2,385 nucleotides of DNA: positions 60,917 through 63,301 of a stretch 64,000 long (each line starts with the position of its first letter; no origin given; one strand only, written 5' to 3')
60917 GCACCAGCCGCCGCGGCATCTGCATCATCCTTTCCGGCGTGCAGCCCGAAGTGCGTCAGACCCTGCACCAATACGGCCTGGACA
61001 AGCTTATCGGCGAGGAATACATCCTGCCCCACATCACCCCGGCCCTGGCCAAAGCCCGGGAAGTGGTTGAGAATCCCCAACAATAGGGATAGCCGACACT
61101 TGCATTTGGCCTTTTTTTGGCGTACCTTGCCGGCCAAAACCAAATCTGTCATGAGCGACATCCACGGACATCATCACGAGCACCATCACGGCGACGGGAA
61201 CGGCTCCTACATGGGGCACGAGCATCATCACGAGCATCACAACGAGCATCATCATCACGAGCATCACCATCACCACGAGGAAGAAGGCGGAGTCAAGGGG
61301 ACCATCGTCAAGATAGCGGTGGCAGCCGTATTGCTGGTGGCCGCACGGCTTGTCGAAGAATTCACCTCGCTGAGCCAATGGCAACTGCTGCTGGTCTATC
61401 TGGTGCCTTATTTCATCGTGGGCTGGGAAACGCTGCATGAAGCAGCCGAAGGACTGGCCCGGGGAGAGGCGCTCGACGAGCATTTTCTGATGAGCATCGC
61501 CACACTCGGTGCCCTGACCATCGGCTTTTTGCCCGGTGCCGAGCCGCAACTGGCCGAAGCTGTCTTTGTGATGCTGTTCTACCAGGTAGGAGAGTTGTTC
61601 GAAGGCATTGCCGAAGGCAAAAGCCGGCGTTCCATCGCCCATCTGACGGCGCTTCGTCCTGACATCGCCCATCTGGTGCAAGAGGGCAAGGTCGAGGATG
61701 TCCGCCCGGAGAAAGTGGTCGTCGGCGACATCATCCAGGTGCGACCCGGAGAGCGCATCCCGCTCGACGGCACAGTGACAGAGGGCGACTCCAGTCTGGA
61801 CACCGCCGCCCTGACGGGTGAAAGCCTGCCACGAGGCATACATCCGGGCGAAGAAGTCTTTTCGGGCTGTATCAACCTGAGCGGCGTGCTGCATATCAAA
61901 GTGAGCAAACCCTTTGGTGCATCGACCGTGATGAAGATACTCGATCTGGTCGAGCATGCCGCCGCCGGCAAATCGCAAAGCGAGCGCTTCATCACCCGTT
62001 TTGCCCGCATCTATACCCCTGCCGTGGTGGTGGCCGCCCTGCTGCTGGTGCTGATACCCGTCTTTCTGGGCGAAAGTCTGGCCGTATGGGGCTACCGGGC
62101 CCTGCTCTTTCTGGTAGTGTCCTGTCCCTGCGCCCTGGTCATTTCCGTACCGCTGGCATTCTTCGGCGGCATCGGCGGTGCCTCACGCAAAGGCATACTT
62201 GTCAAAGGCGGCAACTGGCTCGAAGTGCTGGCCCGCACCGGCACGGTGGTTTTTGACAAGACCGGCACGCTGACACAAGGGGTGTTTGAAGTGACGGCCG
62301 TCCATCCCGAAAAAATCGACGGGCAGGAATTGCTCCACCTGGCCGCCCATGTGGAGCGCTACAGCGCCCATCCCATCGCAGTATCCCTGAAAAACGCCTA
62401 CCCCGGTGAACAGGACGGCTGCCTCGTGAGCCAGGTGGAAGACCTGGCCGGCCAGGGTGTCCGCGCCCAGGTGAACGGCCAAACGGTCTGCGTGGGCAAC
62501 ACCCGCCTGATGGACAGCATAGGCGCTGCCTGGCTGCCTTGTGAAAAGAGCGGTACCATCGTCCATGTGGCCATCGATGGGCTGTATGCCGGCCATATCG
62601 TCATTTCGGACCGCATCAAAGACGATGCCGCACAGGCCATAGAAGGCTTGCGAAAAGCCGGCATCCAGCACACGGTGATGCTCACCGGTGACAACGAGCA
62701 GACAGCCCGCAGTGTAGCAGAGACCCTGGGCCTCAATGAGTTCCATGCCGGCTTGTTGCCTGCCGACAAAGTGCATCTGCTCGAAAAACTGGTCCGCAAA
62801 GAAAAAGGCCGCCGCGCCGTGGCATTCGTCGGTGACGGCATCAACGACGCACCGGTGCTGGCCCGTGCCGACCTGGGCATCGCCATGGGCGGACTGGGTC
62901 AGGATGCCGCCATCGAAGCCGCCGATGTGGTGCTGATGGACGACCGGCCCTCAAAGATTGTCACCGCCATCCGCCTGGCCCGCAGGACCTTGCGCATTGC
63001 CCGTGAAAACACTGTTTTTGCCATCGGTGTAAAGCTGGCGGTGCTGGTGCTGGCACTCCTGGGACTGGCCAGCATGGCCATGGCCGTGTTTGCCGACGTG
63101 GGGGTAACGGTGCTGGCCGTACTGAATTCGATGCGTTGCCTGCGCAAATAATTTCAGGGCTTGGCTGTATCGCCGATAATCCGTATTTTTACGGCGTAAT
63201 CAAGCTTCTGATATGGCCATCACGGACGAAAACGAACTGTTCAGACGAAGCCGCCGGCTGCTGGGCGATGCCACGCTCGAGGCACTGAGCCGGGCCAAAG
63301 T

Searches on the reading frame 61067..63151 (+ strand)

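Call 71: search_protein_families(library=pfam, proteins=[window:61067-63151:+], max_evalue=0.00001)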
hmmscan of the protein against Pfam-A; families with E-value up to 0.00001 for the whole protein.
window:61067-63151:+ (694 aa): 2 families
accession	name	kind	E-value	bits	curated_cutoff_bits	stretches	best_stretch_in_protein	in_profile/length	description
PF00122.25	E1-E2_ATPase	-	2.6e-49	167.6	28.1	1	196-375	2-181/181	E1-E2 ATPase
PF00702.32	Hydrolase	-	3.5e-29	103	26.4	1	393-602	3-191/191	haloacid dehalogenase-like hydrolase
